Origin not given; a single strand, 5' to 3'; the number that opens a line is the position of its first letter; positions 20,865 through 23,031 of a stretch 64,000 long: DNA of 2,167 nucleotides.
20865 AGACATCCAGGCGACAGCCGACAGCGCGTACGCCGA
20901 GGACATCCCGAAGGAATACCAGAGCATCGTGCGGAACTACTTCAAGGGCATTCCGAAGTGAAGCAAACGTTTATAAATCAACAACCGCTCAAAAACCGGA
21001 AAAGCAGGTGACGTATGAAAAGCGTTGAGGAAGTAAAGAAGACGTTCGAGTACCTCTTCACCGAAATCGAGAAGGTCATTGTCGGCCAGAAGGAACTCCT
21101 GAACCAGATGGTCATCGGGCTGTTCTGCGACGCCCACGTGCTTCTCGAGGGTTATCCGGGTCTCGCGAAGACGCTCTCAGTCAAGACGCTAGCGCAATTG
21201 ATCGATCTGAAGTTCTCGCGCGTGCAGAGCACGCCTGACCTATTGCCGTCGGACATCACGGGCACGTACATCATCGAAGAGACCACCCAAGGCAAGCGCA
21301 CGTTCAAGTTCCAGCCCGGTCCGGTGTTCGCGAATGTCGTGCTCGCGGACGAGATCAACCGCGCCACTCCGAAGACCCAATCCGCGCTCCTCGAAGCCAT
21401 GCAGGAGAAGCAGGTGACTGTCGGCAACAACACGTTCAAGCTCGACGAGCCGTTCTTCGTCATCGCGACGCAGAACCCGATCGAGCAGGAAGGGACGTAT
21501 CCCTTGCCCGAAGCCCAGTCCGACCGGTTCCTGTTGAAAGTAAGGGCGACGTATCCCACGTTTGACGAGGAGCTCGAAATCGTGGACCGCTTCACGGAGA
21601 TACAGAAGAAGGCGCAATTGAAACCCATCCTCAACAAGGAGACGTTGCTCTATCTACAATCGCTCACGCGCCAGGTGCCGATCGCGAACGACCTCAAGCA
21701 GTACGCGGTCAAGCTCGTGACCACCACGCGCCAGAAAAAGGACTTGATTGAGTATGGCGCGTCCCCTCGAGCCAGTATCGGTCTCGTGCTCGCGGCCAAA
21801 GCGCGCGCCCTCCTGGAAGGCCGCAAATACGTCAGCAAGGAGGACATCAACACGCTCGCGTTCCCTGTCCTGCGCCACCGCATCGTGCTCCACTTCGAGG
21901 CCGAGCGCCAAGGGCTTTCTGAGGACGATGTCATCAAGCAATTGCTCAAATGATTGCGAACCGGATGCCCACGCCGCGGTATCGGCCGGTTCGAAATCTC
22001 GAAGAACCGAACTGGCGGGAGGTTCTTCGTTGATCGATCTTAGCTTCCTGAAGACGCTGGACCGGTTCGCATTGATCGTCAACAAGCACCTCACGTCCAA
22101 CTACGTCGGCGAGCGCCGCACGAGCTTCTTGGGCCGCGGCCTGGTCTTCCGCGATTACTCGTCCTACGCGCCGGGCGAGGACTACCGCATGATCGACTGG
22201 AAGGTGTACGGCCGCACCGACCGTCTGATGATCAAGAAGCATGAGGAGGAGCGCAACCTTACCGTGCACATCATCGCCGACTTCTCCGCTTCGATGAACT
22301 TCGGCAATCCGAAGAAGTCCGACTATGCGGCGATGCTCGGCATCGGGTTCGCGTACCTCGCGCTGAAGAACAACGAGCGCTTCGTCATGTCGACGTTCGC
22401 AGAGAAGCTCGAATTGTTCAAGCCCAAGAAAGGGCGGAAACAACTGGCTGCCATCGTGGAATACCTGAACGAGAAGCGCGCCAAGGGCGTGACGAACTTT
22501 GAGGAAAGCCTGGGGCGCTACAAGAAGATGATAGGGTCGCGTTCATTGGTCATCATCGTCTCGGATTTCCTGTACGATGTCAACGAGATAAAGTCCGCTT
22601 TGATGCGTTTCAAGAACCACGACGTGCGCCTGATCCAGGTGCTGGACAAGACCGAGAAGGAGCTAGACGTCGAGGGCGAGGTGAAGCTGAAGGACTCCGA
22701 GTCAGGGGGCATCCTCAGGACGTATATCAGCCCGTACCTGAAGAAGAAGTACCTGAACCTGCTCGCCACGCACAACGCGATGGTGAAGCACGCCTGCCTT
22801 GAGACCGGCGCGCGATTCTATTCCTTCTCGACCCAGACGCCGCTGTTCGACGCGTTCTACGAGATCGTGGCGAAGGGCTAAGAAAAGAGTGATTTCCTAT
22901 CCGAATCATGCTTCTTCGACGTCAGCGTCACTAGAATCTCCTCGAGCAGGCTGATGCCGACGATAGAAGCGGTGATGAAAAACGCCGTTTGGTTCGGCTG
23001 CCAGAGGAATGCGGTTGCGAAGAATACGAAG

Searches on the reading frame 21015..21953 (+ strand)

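Call 69: search_protein_families(library=pfam, proteins=[window:21015-21953:+], max_evalue=0.001)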
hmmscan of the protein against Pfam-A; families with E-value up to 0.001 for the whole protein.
window:21015-21953:+ (312 aa): 6 families
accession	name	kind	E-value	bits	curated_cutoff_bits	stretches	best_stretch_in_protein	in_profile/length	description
PF07726.17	AAA_3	-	2.3e-64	215.6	27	1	41-174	1-131/131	ATPase family associated with various cellular activities (AAA)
PF17863.7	AAA_lid_2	-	7e-22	77.4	22.7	1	243-309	7-73/74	AAA lid domain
PF07728.20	AAA_5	-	2.1e-15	57.4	22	1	41-172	1-139/139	AAA domain (dynein-related subfamily)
PF20030.5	bpMoxR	-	5.8e-13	48.8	27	1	14-183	6-171/205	MoxR domain in the MoxR-vWA-beta-propeller ternary systems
PF00004.35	AAA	-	1.8e-06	28.8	21.2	1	42-156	1-111/131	ATPase family associated with various cellular activities (AAA)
PF00493.29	MCM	-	0.00012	21.8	23.3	1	36-156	54-174/224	MCM P-loop domain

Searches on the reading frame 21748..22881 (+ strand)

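Call 69: search_protein_families(library=pfam, proteins=[window:21748-22881:+], max_evalue=0.001)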
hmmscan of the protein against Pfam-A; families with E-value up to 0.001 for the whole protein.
window:21748-22881:+ (377 aa): 2 families
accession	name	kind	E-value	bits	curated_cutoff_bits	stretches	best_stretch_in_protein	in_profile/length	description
PF01882.25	DUF58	-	2.9e-40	138.2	23.4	1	138-343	3-214/216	Protein of unknown function DUF58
PF13519.12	VWA_2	-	1.6e-05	25.9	27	1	175-274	3-106/107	von Willebrand factor type A domain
